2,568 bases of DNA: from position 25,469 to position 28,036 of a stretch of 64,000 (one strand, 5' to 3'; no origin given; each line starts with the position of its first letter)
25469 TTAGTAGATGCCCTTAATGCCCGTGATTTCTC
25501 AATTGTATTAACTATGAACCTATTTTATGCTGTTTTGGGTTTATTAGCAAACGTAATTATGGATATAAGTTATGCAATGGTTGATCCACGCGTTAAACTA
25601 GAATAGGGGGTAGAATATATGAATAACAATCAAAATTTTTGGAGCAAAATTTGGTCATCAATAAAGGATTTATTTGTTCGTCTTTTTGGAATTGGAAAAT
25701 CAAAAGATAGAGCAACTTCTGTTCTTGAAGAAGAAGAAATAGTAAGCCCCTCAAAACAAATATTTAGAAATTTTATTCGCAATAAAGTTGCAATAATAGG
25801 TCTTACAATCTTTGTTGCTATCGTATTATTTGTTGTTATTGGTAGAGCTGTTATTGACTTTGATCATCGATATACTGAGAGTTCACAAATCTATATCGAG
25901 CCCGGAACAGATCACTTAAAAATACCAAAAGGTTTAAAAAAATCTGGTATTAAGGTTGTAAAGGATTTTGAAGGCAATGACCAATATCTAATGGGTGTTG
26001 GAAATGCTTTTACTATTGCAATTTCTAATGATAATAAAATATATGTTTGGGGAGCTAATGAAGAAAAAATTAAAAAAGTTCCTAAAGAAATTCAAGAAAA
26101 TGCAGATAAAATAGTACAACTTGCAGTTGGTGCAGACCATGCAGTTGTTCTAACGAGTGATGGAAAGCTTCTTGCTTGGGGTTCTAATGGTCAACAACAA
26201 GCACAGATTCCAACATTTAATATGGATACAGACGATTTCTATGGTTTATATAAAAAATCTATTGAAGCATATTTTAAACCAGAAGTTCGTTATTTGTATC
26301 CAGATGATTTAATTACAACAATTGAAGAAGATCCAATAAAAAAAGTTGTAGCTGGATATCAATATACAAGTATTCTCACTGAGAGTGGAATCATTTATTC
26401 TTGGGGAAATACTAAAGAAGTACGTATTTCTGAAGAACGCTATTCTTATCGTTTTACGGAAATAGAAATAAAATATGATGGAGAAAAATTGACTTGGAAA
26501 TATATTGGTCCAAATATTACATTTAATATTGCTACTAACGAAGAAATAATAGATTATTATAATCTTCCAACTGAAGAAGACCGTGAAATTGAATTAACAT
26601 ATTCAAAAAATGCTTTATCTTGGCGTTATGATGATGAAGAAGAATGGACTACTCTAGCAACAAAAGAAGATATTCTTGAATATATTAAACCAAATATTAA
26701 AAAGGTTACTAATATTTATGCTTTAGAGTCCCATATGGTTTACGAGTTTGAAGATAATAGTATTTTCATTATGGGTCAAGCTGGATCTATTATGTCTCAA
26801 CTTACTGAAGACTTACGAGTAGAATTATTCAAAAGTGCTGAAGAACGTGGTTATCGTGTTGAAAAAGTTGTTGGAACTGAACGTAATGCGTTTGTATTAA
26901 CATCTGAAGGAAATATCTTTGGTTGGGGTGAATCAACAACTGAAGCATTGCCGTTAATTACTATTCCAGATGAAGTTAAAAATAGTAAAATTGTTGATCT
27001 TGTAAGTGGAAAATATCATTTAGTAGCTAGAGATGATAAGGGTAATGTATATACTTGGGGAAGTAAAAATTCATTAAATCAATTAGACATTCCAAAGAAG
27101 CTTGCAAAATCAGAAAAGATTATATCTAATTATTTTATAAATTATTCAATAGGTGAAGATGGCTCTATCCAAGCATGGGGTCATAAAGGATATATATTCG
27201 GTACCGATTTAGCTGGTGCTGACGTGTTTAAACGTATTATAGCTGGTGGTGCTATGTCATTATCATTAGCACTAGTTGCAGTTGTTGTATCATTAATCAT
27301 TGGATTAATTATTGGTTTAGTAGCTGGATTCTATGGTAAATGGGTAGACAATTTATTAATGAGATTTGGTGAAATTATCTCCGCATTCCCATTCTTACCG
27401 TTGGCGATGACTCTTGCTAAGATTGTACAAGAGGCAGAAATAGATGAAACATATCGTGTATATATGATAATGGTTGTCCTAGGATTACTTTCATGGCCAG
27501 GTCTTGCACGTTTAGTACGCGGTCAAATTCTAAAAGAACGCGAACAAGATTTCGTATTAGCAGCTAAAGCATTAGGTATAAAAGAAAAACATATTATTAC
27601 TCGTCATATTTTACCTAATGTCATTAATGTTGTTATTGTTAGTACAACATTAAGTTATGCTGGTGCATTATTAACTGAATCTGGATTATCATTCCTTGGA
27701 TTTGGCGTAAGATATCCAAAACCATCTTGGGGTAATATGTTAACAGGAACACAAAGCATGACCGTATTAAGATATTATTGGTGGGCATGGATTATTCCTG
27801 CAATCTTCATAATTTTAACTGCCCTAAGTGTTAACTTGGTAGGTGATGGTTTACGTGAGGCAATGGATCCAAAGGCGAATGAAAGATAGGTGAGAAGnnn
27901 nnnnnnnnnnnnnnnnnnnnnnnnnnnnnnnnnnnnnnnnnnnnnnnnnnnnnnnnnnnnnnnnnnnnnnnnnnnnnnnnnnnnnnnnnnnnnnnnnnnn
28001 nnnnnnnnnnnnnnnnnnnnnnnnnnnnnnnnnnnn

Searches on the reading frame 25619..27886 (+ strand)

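Call 47: search_protein_families(library=pfam, proteins=[window:25619-27886:+], max_evalue=0.0001)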
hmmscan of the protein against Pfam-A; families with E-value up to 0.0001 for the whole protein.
window:25619-27886:+ (756 aa): 5 families
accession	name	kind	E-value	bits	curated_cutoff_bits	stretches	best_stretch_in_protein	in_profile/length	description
PF25390.1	WD40_RLD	-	3.1e-34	119.3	150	2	125-271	36-175/363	RCC1-like domain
PF00528.27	BPD_transp_1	-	3e-33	115.5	26.4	1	562-753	1-182/184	Binding-protein-dependent transport system inner membrane component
PF13540.12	RCC1_2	-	9.8e-31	105.2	22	1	165-194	1-30/30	Regulator of chromosome condensation (RCC1) repeat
PF00415.24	RCC1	-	1.4e-09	38.8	21.7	0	147-178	10-50/50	Regulator of chromosome condensation (RCC1) repeat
PF12911.12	OppC_N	-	3.4e-08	33.7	23.9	1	43-84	1-42/53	N-terminal TM domain of oligopeptide transport permease C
